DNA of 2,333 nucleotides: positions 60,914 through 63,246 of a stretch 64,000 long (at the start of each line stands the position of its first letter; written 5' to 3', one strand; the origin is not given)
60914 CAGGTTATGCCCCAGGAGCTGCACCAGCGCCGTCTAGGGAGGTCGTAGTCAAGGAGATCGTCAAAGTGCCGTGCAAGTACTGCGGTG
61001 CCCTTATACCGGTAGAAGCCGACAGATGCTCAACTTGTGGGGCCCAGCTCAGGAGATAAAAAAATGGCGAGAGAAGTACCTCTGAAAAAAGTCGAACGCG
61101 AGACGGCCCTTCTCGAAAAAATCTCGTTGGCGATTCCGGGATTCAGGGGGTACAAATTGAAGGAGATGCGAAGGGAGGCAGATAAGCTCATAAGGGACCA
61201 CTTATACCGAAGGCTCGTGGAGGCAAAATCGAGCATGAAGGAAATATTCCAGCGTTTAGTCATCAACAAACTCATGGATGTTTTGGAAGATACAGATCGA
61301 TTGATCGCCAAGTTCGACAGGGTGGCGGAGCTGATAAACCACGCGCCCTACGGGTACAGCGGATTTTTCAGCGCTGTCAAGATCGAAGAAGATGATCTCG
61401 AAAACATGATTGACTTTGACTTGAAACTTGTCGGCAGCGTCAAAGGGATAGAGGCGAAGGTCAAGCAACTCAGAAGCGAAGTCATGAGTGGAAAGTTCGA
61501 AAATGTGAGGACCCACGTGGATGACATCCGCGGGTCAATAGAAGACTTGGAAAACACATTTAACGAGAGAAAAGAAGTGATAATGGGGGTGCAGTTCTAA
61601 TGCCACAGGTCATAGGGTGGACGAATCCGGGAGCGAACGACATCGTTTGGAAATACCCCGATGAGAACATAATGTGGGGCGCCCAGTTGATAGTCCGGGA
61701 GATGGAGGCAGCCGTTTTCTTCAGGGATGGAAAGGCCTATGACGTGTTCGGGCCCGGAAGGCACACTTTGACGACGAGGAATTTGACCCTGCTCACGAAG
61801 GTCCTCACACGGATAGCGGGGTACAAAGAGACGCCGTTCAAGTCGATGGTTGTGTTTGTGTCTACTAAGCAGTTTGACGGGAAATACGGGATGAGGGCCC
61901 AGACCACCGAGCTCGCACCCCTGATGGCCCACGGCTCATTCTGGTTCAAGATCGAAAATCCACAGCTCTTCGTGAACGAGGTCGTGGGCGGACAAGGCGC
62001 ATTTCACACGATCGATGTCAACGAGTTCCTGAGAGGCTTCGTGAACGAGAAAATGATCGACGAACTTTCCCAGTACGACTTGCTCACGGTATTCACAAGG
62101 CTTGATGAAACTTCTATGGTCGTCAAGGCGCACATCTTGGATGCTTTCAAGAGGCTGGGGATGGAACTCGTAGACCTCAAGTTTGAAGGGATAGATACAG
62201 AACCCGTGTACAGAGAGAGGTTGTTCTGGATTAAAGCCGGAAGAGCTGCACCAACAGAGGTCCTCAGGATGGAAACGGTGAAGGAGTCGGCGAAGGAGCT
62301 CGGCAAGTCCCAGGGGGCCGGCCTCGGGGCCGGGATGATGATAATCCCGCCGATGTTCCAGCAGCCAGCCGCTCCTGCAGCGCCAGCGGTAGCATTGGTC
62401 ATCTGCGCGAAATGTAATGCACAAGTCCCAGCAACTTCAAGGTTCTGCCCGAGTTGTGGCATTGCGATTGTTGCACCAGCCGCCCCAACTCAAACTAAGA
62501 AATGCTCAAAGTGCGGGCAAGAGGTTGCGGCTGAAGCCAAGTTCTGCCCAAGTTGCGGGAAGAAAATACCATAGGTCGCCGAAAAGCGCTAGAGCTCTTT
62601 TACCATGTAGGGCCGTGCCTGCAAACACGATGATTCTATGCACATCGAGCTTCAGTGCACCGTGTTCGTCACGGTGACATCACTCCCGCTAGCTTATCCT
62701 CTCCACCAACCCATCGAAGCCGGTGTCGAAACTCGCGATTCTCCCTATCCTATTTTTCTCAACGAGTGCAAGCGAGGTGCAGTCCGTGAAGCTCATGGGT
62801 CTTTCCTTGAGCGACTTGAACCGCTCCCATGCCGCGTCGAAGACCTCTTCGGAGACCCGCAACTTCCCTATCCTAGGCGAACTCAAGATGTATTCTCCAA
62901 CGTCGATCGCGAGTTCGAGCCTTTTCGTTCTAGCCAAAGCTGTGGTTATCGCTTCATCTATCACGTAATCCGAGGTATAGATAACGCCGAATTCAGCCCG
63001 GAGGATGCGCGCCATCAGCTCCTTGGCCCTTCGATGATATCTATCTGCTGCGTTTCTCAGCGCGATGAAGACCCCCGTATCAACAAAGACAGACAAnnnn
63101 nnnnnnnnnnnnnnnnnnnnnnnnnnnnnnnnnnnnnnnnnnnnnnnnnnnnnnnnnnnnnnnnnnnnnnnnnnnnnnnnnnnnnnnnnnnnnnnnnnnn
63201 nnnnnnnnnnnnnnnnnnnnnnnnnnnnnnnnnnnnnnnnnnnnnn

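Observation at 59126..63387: Three-gene operon (Spo0M-like+Zn ribbon / coiled-coil / SPFH+double Zn ribbon) bracketed by two toxin-antitoxin pairs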

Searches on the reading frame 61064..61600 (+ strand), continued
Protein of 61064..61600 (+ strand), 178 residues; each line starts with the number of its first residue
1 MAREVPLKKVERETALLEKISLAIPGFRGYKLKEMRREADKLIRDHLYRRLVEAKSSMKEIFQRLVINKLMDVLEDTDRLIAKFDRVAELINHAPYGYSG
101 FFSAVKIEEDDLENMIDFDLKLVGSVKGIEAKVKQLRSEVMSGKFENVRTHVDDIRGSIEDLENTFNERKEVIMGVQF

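Call 77: find_encoding_contigs(protein=P0328, flank=4000, max_places=1)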
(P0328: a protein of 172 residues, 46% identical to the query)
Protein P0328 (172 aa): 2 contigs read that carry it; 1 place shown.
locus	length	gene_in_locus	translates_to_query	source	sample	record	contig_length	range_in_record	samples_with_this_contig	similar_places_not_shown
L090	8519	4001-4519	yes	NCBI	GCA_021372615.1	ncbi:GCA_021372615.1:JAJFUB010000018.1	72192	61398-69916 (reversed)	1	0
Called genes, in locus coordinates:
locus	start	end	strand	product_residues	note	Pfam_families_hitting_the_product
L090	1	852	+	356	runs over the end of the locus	PF01208:URO-D (faint)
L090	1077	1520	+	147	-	PF01475:FUR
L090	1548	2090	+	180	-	PF21349:RUBY_RBDX, PF23458:DUF7130 (weak), PF02915:Rubrerythrin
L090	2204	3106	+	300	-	PF04909:Amidohydro_2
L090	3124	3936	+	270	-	PF07596:SBP_bac_10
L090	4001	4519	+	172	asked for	-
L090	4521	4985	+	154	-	-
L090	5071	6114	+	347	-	-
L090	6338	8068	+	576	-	-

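Call 78: find_encoding_contigs(protein=P0402, flank=4000, max_places=1)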
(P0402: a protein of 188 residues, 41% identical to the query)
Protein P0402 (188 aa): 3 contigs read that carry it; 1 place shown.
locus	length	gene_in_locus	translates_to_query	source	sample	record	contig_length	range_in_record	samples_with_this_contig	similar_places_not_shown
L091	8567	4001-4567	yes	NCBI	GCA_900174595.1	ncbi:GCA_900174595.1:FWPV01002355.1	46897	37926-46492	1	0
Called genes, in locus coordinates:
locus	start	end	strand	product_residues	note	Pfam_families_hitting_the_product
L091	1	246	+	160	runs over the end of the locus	-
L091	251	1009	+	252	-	-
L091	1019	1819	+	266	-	-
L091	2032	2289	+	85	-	-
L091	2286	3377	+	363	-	PF23493:CysS_C (weak)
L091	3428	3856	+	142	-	PF03733:YccF (faint)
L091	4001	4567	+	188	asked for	-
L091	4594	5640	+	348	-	PF13421:Band_7_1, PF01145:Band_7, PF12728:HTH_17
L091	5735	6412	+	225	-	PF02517:Rce1-like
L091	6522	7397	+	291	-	PF00941:FAD_binding_5, PF03450:CO_deh_flav_C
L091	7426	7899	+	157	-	PF00111:Fer2, PF01799:Fer2_2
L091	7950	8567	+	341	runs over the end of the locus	?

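Call 79: find_encoding_contigs(protein=P0367, flank=4000, max_places=1)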
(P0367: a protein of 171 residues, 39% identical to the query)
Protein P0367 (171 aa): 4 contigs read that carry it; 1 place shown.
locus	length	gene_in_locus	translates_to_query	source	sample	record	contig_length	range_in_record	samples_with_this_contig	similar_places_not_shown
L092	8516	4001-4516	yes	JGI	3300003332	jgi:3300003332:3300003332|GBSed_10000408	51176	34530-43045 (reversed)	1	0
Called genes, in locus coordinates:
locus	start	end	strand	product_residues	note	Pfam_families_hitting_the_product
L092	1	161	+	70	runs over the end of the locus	PF10049:DUF2283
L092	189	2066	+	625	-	PF09972:DUF2207, PF20990:DUF2207_C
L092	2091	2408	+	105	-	PF14076:DUF4258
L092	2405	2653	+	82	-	-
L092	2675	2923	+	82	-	PF10047:DUF2281 (weak)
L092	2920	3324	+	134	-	PF01850:PIN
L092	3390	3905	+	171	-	PF01399:PCI (weak)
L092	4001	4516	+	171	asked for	-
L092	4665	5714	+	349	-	PF13421:Band_7_1, PF01145:Band_7, PF17032:Zn_ribbon_15 (faint), PF12773:DZR, PF13240:Zn_Ribbon_1, PF13248:Zn_ribbon_3 (weak), PF24463:DUF7577 (faint), PF13240:Zn_Ribbon_1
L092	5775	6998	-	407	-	PF00072:Response_reg, PF01590:GAF, PF13185:GAF_2, PF13492:GAF_3, PF00512:HisKA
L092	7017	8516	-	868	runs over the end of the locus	PF01590:GAF, PF13185:GAF_2, PF13492:GAF_3, PF01590:GAF, PF13185:GAF_2, PF13492:GAF_3, PF00989:PAS, PF08448:PAS_4, +6 more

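Call 82: search_protein_families(library=pfam, proteins=[L090:4521-4985:+, L092:3390-3905:+, L006:3604-4113:+, L091:3428-3856:+, L090:6338-8068:+], max_evalue=0.5)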
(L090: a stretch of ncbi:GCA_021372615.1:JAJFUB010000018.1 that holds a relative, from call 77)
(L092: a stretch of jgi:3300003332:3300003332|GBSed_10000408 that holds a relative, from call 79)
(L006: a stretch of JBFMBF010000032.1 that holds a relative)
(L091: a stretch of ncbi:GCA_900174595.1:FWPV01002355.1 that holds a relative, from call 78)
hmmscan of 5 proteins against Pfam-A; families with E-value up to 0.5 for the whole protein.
L090:4521-4985:+ (154 aa): 0 families

L092:3390-3905:+ (171 aa): 40 families (the best 25 are shown)
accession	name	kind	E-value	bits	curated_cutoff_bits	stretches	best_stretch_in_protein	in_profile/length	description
PF01399.33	PCI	-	5.3e-06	27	22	1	71-135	19-83/84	PCI domain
PF08274.17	Zn_Ribbon_YjdM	-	0.00014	22.2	30.8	1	143-169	3-29/30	PhnA Zinc-Ribbon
PF24460.1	DUF7575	-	0.00039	20.2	28.5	1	143-152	4-13/28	Domain of unknown function (DUF7575)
PF02591.20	Zn_ribbon_9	-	0.0006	20.3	29.1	1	155-167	19-31/33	C4-type zinc ribbon domain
PF21344.3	Zn_ribbon_LysW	-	0.00087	19.3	27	1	144-168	2-30/46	Alpha-aminoadipate carrier protein LysW-like, globular domain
PF01978.25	TrmB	-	0.0021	18.3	25.6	1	78-120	9-51/68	Sugar-specific transcriptional regulator TrmB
PF24463.1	DUF7577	-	0.0021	18.1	28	1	158-168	1-11/27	Domain of unknown function (DUF7577)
PF23783.1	Zn_ribbon_TiaS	-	0.0044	17.2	27.3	1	144-167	3-27/41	TiaS C-terminal zinc ribbon domain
PF13248.11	Zn_ribbon_3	-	0.0078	16.1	27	1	160-167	17-24/26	zinc-ribbon domain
PF01396.24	Zn_ribbon_Top1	-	0.0083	16.3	32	0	143-152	2-11/39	Topoisomerase DNA binding C4 zinc finger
PF03604.18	Zn_ribbon_RPAB4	-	0.014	15.5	24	1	145-167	3-25/32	DNA directed RNA polymerase, 7 kDa subunit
PF14255.11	Cys_rich_CPXG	-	0.028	14.8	25.2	0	160-169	1-10/52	Cysteine-rich CPXCG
PF24333.1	DUF7501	-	0.034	14.7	27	0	141-160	9-28/58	Family of unknown function (DUF7501)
PF11793.14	FANCL_C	-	0.037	14.8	27.3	0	126-153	38-65/69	FANCL C-terminal domain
PF14446.12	Prok-RING_1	-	0.047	14.1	29.1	1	143-167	5-28/54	Prokaryotic RING finger family 1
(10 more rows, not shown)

L006:3604-4113:+ (169 aa): 17 families
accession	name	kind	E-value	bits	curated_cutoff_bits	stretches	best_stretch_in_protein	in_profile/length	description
PF13240.11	Zn_Ribbon_1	-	0.00062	19.9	25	1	146-165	2-21/23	zinc-ribbon domain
PF12773.13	DZR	-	0.00065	20.3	27.3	1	144-164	25-45/45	Double zinc ribbon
PF13248.11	Zn_ribbon_3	-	0.00073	19.4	27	1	144-165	3-24/26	zinc-ribbon domain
PF17647.6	DUF5518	-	0.011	16.3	27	1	4-69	45-109/116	Family of unknown function (DUF5518)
PF10571.15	UPF0547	-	0.013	16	29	1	146-164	3-21/26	Uncharacterised protein family UPF0547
PF22747.2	Zn_ribbon_DUF2089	-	0.015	15.9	27.6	1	146-168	1-23/32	DUF2089 zinc ribbon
PF13920.12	zf-C3HC4_3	-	0.032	14.5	27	1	145-168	25-47/49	Zinc finger, C3HC4 type (RING finger)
PF24463.1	DUF7577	-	0.033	14.2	28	0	160-166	5-11/27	Domain of unknown function (DUF7577)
PF03374.19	ANT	-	0.044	14.5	25.3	1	85-111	12-38/108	Phage antirepressor protein KilAC domain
PF10601.15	zf-LITAF-like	-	0.05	14.2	23.8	1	146-168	45-67/70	LITAF-like zinc ribbon domain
PF23600.1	DUF7139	-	0.05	13.6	30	1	13-72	87-141/150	Domain of unknown function (DUF7139)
PF24460.1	DUF7575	-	0.059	13.2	28.5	0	159-165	5-11/28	Domain of unknown function (DUF7575)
PF14149.11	YhfH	-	0.21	11.9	27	1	154-168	10-24/37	YhfH-like protein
PF02591.20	Zn_ribbon_9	-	0.23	12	29.1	0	141-150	21-30/33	C4-type zinc ribbon domain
PF06906.16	DUF1272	-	0.24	12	25.3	1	146-166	29-50/57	Protein of unknown function (DUF1272)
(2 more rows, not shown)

L091:3428-3856:+ (142 aa): 3 families
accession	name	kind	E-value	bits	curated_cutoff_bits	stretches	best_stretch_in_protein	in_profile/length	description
PF03733.18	YccF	-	1.2e-08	35.9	27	2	95-131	4-40/51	Inner membrane component domain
PF21630.2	Q4D059-like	-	0.16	12.1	27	0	46-76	36-66/80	Hypothetical protein Q4D059-like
PF06624.17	RAMP4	-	0.33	11.4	24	0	82-102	30-50/60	Ribosome associated membrane protein RAMP4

L090:6338-8068:+ (576 aa): 0 families

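Call 84: list_cluster_members(proteins=[window:61064-61600:+, window:61600-62574:+, window:60038-60394:-])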
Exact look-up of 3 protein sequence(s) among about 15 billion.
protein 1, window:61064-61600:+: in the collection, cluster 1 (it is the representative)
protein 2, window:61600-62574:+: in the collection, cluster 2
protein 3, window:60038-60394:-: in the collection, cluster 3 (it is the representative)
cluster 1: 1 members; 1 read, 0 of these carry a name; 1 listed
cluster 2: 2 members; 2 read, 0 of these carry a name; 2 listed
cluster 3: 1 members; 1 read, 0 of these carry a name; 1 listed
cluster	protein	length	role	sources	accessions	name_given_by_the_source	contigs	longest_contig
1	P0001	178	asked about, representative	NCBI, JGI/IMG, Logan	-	-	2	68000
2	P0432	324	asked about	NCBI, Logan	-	-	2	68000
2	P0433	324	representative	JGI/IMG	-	-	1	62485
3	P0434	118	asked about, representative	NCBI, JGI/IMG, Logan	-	-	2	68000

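Call 85: find_encoding_contigs(protein=P0002, flank=5000, max_places=1)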
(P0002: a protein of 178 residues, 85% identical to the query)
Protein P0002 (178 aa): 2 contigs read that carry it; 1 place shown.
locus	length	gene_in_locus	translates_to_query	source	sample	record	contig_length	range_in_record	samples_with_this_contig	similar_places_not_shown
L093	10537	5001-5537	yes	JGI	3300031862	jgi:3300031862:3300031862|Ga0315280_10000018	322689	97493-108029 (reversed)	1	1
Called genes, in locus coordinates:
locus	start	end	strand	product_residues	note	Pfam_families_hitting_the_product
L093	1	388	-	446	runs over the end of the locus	PF18195:GatD_N, PF00710:Asparaginase, PF17763:Asparaginase_C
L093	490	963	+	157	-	-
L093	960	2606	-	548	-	PF01293:PEPCK_ATP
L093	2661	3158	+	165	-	PF13404:HTH_AsnC-type, PF13412:HTH_24, PF01037:AsnC_trans_reg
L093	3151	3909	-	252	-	PF00009:GTP_EFTU (faint), PF03029:ATP_bind_1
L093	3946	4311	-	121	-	-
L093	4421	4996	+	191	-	PF00339:Arrestin_N (faint)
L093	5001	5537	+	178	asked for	-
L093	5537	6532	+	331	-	PF13421:Band_7_1, PF01145:Band_7, PF17032:Zn_ribbon_15 (faint), PF13240:Zn_Ribbon_1 (weak), PF13248:Zn_ribbon_3 (faint), PF12773:DZR, PF13240:Zn_Ribbon_1 (weak)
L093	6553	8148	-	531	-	PF23613:ELP3_N, PF04055:Radical_SAM, PF16199:Radical_SAM_C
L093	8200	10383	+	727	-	PF00270:DEAD, PF04851:ResIII, PF22527:DEXQc_Suv3 (weak), PF00271:Helicase_C (weak), PF21280:Helicase_dom4_arc, PF14520:HHH_5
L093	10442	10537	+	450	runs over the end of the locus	PF00206:Lyase_1, PF10397:ADSL_C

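Call 86: find_encoding_contigs(protein=P0025, flank=5000, max_places=1)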
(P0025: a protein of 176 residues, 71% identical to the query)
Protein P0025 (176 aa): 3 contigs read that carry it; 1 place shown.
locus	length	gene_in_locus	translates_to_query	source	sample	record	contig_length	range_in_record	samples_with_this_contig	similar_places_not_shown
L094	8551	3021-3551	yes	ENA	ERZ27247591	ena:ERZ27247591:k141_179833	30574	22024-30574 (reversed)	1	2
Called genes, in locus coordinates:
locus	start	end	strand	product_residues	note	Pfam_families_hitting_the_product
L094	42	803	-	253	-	PF00009:GTP_EFTU (faint), PF03029:ATP_bind_1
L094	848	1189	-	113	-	-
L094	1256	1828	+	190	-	PF02752:Arrestin_C (weak), PF00339:Arrestin_N (weak)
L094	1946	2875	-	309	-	PF00130:C1_1 (weak)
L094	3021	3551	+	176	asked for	-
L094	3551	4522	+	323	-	PF13421:Band_7_1, PF01145:Band_7, PF17032:Zn_ribbon_15 (faint), PF18912:DZR_2 (faint), PF10571:UPF0547 (faint), PF12773:DZR, PF13240:Zn_Ribbon_1 (weak), PF13240:Zn_Ribbon_1 (weak), +1 more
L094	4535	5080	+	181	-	PF13248:Zn_ribbon_3 (weak)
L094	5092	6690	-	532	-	PF23613:ELP3_N, PF04055:Radical_SAM, PF16199:Radical_SAM_C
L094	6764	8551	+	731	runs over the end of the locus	PF00270:DEAD, PF04851:ResIII, PF22527:DEXQc_Suv3, PF00271:Helicase_C, PF21280:Helicase_dom4_arc, PF14520:HHH_5 (weak)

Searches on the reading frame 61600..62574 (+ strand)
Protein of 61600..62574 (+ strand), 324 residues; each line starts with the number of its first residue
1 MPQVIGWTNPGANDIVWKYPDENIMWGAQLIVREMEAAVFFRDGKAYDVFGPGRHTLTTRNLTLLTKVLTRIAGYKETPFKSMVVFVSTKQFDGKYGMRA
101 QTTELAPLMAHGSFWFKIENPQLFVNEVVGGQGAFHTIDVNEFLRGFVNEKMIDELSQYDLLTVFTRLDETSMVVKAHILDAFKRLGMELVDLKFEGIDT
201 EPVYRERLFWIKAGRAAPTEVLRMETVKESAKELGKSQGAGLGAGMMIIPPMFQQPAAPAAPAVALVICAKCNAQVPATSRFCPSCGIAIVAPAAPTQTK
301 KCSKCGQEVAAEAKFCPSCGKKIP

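Call 3: search_protein_families(library=pfam, proteins=[window:61600-62574:+], max_evalue=0.1)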
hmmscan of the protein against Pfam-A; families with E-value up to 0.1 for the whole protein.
window:61600-62574:+ (324 aa): 16 families
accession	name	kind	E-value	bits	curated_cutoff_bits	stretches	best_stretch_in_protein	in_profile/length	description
PF13421.11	Band_7_1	-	1.8e-30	106.6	24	1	16-198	1-193/211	SPFH domain-Band 7 family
PF01145.31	Band_7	-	1.4e-15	58.2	23.6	1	31-208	2-155/176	SPFH domain / Band 7 family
PF13240.11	Zn_Ribbon_1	-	1.3e-14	53.9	25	2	301-322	1-22/23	zinc-ribbon domain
PF12773.13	DZR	-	7.1e-11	42.5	27.3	1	269-320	1-45/45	Double zinc ribbon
PF17032.10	Zn_ribbon_15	-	2.3e-09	38.4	28.9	2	298-320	51-73/73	zinc-ribbon family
PF13248.11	Zn_ribbon_3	-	6e-09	35.5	27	1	298-323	1-26/26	zinc-ribbon domain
PF18912.6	DZR_2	-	0.00026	21.2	27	1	267-289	22-45/56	Double zinc ribbon domain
PF24460.1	DUF7575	-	0.0006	19.6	28.5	1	298-323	2-27/28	Domain of unknown function (DUF7575)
PF10571.15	UPF0547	-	0.00069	20.1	29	0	300-320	1-21/26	Uncharacterised protein family UPF0547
PF01529.25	DHHC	-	0.0055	17.2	28.7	0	268-290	7-29/133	DHHC palmitoyltransferase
PF13920.12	zf-C3HC4_3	-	0.0057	16.9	27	0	266-290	23-46/49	Zinc finger, C3HC4 type (RING finger)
PF18439.7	zf_UBZ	-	0.0084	16.2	25.6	0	267-280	3-16/32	Ubiquitin-Binding Zinc Finger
PF12172.15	zf-ChsH2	-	0.014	15.6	23.2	0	301-320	13-32/37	ChsH2, rubredoxin-like zinc ribbon domain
PF24463.1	DUF7577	-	0.017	15.2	28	0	302-322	5-25/27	Domain of unknown function (DUF7577)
PF10005.14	Zn_ribbon_DZR_6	-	0.018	16.2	23.4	0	301-323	3-25/93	zinc-ribbon domain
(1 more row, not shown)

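Call 4: search_protein_families(library=padloc, proteins=[window:61600-62574:+], max_evalue=0.1)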
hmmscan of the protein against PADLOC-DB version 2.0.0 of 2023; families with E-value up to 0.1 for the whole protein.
window:61600-62574:+ (324 aa): 0 families

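Call 5: search_protein_families(library=ncbifam, proteins=[window:61600-62574:+], max_evalue=0.1)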
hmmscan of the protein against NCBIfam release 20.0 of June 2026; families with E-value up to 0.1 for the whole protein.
window:61600-62574:+ (324 aa): 4 families
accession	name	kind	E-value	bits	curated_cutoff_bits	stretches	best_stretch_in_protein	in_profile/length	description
NF011149.0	PRK14559.1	equivalog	4.2e-05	22.5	374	1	267-322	2-50/642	serine/threonine phosphatase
NF045510.1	4Cys_prefix_kin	domain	0.00014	22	24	0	275-287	11-23/26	4-Cys prefix domain-containing protein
NF005651.0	PRK07418.1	subfamily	0.00075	17.8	942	0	297-323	591-617/617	acetolactate synthase large subunit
NF049953.1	ribbon_DG_selen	exception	0.068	13.1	130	0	265-289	146-170/172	zinc ribbon-containing (seleno)protein DG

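Call 7: search_solved_structures(query=window:61600-62574:+, max_evalue=1)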
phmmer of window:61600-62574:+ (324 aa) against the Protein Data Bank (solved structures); distinct sequences matched with E-value up to 1: 2.
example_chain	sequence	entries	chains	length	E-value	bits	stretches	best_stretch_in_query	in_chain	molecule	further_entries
9l94_j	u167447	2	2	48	0.34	13.5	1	265-295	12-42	Large ribosomal subunit protein eL40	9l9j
3l23_A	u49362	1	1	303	0.8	12.3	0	170-256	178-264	Sugar phosphate isomerase/epimerase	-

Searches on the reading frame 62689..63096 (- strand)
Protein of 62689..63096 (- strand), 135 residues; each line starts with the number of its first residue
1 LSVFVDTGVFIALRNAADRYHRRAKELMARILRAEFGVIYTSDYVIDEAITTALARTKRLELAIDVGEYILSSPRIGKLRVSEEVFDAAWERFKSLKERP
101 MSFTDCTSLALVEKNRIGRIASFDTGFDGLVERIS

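Call 3: search_protein_families(library=pfam, proteins=[window:62689-63096:-], max_evalue=0.1)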
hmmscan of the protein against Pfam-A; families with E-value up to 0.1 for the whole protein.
window:62689-63096:- (135 aa): 1 family
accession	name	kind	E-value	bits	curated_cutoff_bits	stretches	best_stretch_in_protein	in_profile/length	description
PF01850.27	PIN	-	1.4e-13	52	23.6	1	3-128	1-115/120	PIN domain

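Call 4: search_protein_families(library=padloc, proteins=[window:62689-63096:-], max_evalue=0.1)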
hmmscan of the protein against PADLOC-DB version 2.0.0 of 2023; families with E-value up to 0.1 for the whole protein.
window:62689-63096:- (135 aa): 0 families

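Call 5: search_protein_families(library=ncbifam, proteins=[window:62689-63096:-], max_evalue=0.1)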
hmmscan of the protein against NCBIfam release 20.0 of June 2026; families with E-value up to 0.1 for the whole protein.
window:62689-63096:- (135 aa): 1 family
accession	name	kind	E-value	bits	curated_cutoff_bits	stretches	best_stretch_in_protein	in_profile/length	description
TIGR00028.1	Mtu_PIN_fam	subfamily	2.6e-07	31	73.6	1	1-127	1-129/143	TA system VapC family ribonuclease toxin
